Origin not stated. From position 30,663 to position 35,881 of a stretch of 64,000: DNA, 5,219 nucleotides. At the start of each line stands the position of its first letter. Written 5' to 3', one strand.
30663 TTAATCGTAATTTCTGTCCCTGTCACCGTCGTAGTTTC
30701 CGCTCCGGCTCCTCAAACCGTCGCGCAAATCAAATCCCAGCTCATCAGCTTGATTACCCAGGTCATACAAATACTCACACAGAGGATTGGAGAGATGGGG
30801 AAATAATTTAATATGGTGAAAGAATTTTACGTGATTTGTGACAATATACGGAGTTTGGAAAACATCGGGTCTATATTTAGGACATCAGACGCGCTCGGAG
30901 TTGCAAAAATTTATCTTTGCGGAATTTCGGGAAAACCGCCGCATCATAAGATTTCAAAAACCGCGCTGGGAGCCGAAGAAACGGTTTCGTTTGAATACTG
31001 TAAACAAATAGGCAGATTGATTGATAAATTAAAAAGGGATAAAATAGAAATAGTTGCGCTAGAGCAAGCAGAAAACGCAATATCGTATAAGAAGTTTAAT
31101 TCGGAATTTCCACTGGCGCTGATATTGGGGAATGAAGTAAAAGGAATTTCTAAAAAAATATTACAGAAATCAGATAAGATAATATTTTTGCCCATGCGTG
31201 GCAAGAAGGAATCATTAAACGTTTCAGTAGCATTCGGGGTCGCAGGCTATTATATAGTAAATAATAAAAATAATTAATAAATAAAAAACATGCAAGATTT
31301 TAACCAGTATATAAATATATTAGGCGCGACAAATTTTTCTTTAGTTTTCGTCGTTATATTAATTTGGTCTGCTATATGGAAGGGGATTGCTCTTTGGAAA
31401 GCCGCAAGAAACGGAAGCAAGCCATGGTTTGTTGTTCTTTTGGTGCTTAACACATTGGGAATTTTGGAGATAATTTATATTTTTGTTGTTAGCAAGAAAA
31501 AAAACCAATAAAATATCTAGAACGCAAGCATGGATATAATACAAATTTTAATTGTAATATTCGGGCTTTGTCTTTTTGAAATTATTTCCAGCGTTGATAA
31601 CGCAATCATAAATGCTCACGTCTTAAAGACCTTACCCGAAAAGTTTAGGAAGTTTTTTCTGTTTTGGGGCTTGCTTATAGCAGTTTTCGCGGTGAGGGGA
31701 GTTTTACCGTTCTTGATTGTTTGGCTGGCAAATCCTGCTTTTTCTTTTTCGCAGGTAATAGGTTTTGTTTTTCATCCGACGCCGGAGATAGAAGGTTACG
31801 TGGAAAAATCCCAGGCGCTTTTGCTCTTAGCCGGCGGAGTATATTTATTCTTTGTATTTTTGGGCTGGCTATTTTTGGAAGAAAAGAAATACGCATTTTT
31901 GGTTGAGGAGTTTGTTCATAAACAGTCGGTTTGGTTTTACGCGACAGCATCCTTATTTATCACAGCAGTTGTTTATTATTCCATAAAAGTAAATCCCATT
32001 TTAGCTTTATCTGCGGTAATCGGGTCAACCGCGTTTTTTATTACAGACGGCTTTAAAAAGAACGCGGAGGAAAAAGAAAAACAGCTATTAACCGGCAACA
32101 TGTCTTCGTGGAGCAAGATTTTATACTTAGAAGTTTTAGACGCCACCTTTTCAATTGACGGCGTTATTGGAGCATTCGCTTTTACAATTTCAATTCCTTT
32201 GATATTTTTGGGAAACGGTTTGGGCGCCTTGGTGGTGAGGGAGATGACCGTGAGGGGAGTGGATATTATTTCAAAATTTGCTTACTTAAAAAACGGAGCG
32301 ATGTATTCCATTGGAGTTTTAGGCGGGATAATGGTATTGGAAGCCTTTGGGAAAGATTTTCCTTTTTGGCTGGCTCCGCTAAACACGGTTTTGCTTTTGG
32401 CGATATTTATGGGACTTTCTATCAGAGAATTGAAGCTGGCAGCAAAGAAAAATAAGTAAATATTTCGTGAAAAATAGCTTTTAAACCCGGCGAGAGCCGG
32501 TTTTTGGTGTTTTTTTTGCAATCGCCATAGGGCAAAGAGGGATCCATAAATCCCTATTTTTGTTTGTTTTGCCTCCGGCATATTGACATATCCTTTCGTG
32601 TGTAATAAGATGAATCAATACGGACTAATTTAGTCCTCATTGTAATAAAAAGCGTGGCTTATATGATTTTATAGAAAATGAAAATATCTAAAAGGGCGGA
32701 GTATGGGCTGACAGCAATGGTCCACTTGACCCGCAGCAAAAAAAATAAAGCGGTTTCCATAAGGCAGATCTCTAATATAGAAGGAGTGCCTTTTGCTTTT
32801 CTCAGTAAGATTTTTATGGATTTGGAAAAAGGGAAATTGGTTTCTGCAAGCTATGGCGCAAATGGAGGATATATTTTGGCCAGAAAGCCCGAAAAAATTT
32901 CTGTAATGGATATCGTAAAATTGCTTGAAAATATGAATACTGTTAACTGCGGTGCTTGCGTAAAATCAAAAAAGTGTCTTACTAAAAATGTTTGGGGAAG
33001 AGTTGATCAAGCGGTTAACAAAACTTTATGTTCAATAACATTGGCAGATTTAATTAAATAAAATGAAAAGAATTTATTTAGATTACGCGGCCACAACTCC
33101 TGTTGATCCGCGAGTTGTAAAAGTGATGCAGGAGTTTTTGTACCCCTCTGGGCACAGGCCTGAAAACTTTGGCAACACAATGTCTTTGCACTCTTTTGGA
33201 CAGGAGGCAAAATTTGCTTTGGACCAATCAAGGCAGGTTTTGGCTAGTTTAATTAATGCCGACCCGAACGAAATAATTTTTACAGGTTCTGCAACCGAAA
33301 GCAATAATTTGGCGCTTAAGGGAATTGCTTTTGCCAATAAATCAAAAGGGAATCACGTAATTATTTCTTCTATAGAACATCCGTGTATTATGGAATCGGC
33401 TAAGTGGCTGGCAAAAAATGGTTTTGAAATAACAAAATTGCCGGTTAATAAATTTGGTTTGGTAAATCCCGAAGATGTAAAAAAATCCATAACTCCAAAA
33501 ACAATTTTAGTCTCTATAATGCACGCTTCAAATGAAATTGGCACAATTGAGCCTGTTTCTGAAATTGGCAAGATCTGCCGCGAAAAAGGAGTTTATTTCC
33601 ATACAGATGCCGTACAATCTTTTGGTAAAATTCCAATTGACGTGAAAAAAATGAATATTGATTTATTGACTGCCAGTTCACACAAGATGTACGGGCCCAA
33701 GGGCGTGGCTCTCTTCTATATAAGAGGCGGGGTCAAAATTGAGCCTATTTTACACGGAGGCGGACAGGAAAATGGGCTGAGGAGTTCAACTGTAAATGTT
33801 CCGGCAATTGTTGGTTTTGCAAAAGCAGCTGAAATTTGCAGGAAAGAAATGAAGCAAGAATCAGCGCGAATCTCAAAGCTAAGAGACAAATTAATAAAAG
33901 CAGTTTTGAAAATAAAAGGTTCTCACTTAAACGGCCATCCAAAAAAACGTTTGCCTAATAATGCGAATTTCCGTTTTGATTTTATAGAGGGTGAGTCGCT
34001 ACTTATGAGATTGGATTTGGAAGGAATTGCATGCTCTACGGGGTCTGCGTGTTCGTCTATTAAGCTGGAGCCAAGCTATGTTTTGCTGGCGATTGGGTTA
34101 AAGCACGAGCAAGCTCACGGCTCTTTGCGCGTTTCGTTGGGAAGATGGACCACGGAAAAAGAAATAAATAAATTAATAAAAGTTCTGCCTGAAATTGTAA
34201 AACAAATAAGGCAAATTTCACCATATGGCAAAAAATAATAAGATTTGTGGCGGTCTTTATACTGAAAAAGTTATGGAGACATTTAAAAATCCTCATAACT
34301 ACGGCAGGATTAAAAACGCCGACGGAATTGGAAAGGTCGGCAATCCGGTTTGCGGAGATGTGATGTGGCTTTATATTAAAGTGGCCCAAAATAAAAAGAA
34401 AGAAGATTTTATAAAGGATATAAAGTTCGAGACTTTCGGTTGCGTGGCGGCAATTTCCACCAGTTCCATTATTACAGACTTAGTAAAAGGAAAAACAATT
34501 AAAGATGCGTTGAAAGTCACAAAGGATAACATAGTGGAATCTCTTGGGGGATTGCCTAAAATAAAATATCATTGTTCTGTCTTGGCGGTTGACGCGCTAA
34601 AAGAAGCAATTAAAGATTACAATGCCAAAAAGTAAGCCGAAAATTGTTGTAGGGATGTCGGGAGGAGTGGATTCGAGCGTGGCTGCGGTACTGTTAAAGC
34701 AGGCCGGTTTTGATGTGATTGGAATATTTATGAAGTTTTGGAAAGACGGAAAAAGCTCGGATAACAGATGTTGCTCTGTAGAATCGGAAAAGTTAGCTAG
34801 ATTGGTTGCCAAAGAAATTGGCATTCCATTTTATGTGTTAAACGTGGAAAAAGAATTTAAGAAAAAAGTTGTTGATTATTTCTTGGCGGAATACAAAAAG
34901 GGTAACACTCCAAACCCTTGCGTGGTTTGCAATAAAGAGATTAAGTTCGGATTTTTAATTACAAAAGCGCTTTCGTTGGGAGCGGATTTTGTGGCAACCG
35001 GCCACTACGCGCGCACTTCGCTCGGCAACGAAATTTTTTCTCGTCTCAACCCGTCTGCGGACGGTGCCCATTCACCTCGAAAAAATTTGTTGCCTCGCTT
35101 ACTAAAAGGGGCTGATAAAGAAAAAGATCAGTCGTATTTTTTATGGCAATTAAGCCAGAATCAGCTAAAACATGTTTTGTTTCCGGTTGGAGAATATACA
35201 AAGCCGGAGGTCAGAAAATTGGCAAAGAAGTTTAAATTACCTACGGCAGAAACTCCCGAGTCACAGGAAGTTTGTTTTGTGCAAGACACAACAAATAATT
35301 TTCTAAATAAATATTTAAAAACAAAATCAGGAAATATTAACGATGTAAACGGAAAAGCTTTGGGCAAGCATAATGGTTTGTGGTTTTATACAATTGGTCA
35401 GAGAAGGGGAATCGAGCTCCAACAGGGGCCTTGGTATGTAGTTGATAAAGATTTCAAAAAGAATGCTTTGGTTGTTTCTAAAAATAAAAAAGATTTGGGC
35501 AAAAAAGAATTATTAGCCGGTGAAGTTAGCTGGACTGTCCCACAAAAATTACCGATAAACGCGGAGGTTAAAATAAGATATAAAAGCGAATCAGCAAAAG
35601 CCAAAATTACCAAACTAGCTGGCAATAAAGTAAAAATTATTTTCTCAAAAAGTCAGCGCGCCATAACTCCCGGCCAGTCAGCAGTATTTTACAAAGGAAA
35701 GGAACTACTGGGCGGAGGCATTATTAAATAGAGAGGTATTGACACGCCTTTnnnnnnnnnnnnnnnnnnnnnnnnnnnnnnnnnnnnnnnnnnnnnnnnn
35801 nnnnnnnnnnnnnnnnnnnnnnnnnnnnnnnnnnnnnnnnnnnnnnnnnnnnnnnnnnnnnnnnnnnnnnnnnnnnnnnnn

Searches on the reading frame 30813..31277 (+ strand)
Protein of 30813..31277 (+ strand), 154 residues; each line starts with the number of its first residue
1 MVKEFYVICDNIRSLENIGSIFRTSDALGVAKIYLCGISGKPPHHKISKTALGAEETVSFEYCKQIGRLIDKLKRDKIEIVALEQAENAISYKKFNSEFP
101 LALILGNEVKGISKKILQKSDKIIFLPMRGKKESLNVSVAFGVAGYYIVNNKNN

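Call 93: search_protein_families(library=pfam, max_evalue=0.00001, proteins=[window:30813-31277:+])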
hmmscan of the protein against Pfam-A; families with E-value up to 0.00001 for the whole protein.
window:30813-31277:+ (154 aa): 1 family
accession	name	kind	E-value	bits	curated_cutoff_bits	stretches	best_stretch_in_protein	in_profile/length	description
PF00588.24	SpoU_methylase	-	2e-33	115.9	29.7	1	5-146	2-142/142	SpoU rRNA Methylase family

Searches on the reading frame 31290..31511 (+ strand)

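Call 93: search_protein_families(library=pfam, max_evalue=0.00001, proteins=[window:31290-31511:+])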
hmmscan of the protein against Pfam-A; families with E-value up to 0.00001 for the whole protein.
window:31290-31511:+ (73 aa): 1 family
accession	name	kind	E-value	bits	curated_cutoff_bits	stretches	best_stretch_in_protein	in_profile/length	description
PF18893.5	DUF5652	-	1.8e-27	95.3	23.4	1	17-72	13-68/71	Family of unknown function (DUF5652)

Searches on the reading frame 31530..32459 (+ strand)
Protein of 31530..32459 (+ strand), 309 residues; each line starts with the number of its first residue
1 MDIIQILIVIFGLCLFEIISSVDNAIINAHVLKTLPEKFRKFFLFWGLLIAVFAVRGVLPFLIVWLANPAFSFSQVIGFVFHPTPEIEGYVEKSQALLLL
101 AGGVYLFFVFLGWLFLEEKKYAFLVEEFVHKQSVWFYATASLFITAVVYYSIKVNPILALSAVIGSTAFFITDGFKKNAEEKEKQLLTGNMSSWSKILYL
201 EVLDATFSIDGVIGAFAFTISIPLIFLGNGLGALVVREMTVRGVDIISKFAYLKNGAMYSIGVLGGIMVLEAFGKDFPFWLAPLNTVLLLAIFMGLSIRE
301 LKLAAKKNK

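Call 93: search_protein_families(library=pfam, max_evalue=0.00001, proteins=[window:31530-32459:+])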
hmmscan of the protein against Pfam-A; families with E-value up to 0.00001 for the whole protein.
window:31530-32459:+ (309 aa): 2 families
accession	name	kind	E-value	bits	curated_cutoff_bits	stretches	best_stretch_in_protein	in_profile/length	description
PF04332.21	DUF475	-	2e-41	143.2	27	1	22-272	1-262/293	Protein of unknown function (DUF475)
PF03741.22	TerC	-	2.5e-22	79.9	27.8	1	13-271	3-177/178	Integral membrane protein TerC family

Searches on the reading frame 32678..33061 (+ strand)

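Call 93: search_protein_families(library=pfam, max_evalue=0.00001, proteins=[window:32678-33061:+])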
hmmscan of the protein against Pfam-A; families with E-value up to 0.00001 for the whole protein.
window:32678-33061:+ (127 aa): 1 family
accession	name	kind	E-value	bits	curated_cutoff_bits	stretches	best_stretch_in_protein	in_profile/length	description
PF02082.26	Rrf2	-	3.3e-32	111.8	30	1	3-127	1-131/132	Iron-dependent Transcriptional regulator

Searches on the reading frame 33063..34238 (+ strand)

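Call 93: search_protein_families(library=pfam, max_evalue=0.00001, proteins=[window:33063-34238:+])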
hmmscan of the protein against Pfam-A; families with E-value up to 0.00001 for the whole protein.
window:33063-34238:+ (391 aa): 3 families
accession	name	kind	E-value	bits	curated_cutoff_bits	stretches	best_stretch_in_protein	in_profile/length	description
PF00266.25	Aminotran_5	-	1.2e-84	284.9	21.5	1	4-371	1-371/371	Aminotransferase class-V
PF01041.23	DegT_DnrJ_EryC1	-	2.7e-07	30.6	19.8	1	71-188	42-151/360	DegT/DnrJ/EryC1/StrS aminotransferase family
PF01212.27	Beta_elim_lyase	-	5.8e-06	26.3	27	1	69-183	48-169/288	Beta-eliminating lyase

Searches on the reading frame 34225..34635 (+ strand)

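Call 94: search_protein_families(library=pfam, max_evalue=0.00001, proteins=[window:34225-34635:+])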
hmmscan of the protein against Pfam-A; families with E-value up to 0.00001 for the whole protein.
window:34225-34635:+ (136 aa): 1 family
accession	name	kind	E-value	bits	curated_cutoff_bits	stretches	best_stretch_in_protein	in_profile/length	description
PF01592.21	NifU_N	-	5.5e-44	149.8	22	1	12-136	2-124/127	NifU-like N terminal domain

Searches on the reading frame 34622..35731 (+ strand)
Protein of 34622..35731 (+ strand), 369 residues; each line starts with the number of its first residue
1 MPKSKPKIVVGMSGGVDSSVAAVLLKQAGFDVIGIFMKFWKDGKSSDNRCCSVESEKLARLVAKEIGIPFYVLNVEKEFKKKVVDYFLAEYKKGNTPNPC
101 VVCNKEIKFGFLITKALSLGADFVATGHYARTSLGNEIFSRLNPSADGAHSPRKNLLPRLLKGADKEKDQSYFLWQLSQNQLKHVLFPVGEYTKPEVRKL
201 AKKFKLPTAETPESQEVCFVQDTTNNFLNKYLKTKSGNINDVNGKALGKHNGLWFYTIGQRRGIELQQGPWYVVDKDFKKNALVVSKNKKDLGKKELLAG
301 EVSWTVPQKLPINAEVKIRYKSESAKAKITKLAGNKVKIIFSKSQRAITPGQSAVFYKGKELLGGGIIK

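Call 13: search_protein_families(library=pfam, proteins=[window:34622-35731:+])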
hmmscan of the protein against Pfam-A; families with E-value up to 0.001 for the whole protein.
window:34622-35731:+ (369 aa): 5 families
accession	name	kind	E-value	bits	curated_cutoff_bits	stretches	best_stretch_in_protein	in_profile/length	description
PF03054.22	tRNA_Me_trans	-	4.1e-77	258.9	20.6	1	7-221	2-201/202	tRNA methyl transferase HUP domain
PF20259.3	tRNA_Me_trans_M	-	4.5e-25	87.4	27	1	226-287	2-66/66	tRNA methyl transferase PRC-barrel domain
PF20258.4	tRNA_Me_trans_C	-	1.7e-21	76.8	20.6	1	295-368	2-77/77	Aminomethyltransferase beta-barrel domain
PF02540.23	NAD_synthase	-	2.3e-06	27.4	21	1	7-76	20-82/242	NAD synthase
PF24167.1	DUF7411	-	0.00082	19.4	28.7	0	8-88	3-71/194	Family of unknown function (DUF7411)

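Call 16: find_encoding_contigs(protein=window:34622-35731:+, flank=2000, max_places=10)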
Protein window:34622-35731:+ (369 aa): no gene with exactly this product is on record in the collection.

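Call 17: find_homologous_proteins(query=window:34622-35731:+, max_evalue=1e-30)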
Query window:34622-35731:+ (369 aa): 8000 proteins with E <= 1e-30 among 8000 candidates; the best 120 are listed.
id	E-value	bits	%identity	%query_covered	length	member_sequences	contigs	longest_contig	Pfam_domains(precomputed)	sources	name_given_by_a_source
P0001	2.2e-231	785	100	95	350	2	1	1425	PF20259.4,PF03054.23,PF20258.5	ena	-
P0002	8.1e-190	649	81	100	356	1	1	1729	PF20259.4,PF03054.23,PF20258.5,PF02540.24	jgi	-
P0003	1.6e-187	641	81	100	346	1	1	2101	PF20259.4,PF03054.23,PF20258.5,PF02540.24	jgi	jgi:tRNA-specific 2-thiouridylase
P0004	1.2e-181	622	76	98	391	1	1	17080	PF20259.4,PF03054.23,PF20258.5,PF02540.24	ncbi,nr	ncbi:MAG: tRNA 2-thiouridine(34) synthase MnmA [Candidatus Staskawiczbacteria bacterium]|nr:tRNA 2-t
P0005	5.2e-181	620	75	99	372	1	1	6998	PF20259.4,PF03054.23,PF20258.5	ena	-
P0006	2.0e-180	618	74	98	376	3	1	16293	PF20259.4,PF03054.23,PF20258.5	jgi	jgi:tRNA-specific 2-thiouridylase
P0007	2.9e-179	614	75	97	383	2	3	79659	PF20259.4,PF03054.23,PF20258.5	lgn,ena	-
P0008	7.7e-179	613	76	94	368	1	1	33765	PF20259.4,PF03054.23,PF20258.5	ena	-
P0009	6.3e-178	610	75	99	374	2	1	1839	PF20259.4,PF03054.23,PF20258.5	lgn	-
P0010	1.7e-177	608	74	100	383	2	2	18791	PF20259.4,PF03054.23,PF20258.5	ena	-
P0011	2.4e-176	604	74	98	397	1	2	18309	PF20259.4,PF03054.23,PF20258.5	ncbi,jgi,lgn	ncbi:MAG: tRNA 2-thiouridine(34) synthase MnmA [Candidatus Staskawiczbacteria bacterium]|jgi:tRNA-sp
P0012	8.6e-176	603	74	99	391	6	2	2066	PF20259.4,PF03054.23,PF20258.5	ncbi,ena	-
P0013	1.1e-175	602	72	99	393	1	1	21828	PF20259.4,PF03054.23,PF20258.5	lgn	-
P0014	1.4e-175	602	73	99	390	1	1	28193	PF20259.4,PF03054.23,PF20258.5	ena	-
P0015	3.1e-175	601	75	99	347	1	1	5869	PF20259.4,PF03054.23,PF20258.5,PF02540.24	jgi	jgi:tRNA-uridine 2-sulfurtransferase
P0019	3.0e-173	594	73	100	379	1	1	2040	PF20259.4,PF03054.23,PF20258.5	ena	-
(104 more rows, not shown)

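Call 22: find_encoding_contigs(protein=P0002, flank=2000, max_places=3)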
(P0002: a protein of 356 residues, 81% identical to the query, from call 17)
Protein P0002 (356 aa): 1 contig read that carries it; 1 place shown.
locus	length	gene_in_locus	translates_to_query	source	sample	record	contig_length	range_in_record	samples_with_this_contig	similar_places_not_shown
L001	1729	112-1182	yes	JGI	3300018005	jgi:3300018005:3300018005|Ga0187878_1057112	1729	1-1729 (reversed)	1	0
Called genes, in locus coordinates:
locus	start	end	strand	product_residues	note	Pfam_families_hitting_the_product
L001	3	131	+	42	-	?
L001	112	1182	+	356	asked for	PF02540:NAD_synthase (weak), PF03054:tRNA_Me_trans, PF20259:tRNA_Me_trans_M, PF20258:tRNA_Me_trans_C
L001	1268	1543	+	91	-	PF02583:Trns_repr_metal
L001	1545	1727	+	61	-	?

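Call 73: search_solved_structures(query=window:34622-35731:+, show_alignments=1, max_evalue=1e-20)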
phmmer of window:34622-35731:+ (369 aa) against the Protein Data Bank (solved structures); distinct sequences matched with E-value up to 1e-20: 4.
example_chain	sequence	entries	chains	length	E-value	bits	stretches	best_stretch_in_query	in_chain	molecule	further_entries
9hln_A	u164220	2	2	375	2.8e-96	326.1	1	3-368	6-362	tRNA-specific 2-thiouridylase MnmA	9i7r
9hlv_A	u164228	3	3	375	1.3e-94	320.6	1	3-368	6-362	tRNA-specific 2-thiouridylase MnmA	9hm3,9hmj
2hma_A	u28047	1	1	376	1.3e-94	320.6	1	3-368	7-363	Probable tRNA (5-methylaminomethyl-2-thiouridylate)-methyltransferase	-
2der_A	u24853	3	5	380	1.1e-81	278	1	3-368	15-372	tRNA-specific 2-thiouridylase mnmA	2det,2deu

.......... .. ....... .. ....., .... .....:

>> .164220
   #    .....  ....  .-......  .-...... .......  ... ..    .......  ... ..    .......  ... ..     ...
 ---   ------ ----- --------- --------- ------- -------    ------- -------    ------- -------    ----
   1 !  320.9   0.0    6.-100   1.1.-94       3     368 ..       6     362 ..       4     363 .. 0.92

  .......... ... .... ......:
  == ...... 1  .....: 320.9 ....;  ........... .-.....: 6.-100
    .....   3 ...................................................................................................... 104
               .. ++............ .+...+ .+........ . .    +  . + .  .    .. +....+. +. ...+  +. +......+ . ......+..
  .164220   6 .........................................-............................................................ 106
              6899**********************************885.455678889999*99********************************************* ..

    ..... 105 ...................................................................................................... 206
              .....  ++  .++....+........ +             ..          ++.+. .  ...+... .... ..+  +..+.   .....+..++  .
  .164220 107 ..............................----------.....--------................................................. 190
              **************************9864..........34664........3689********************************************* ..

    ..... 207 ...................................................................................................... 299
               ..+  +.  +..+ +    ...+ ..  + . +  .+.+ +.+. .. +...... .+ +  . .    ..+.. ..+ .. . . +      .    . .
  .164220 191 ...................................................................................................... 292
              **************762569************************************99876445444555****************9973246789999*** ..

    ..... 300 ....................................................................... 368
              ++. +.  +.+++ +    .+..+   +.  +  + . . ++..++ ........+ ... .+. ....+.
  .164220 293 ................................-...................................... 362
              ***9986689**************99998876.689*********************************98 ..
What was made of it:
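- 34622..35731 (+): mnmA (tRNA 2-thiouridine synthase), host gene of copy C. All three Pfam domains are intact. calls 13, 17, 73
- On Rickettsia palindromic elements: MnmA keeps all three domains with the insert (calls 13, 73).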

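Call 81: find_encoding_contigs(protein=P0019, flank=1000, max_places=1)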
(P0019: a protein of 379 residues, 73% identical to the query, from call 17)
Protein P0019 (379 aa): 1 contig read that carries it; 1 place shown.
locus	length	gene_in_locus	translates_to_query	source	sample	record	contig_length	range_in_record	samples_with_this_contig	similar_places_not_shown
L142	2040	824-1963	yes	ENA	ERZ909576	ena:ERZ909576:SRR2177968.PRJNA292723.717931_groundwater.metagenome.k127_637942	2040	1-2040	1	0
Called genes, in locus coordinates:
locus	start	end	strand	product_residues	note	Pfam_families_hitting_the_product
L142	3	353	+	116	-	?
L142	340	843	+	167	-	PF01592:NifU_N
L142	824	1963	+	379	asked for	PF03054:tRNA_Me_trans, PF20259:tRNA_Me_trans_M, PF20258:tRNA_Me_trans_C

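Call 82: find_encoding_contigs(protein=P0009, flank=1000, max_places=1)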
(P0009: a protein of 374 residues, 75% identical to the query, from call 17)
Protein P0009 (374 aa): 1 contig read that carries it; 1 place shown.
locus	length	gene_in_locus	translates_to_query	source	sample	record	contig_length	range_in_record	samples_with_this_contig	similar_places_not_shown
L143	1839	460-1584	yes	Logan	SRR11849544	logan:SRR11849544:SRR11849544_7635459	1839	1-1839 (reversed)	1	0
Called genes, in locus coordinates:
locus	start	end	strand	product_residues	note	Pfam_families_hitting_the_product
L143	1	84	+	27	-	?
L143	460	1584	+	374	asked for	PF03054:tRNA_Me_trans, PF20259:tRNA_Me_trans_M, PF20258:tRNA_Me_trans_C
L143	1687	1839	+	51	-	?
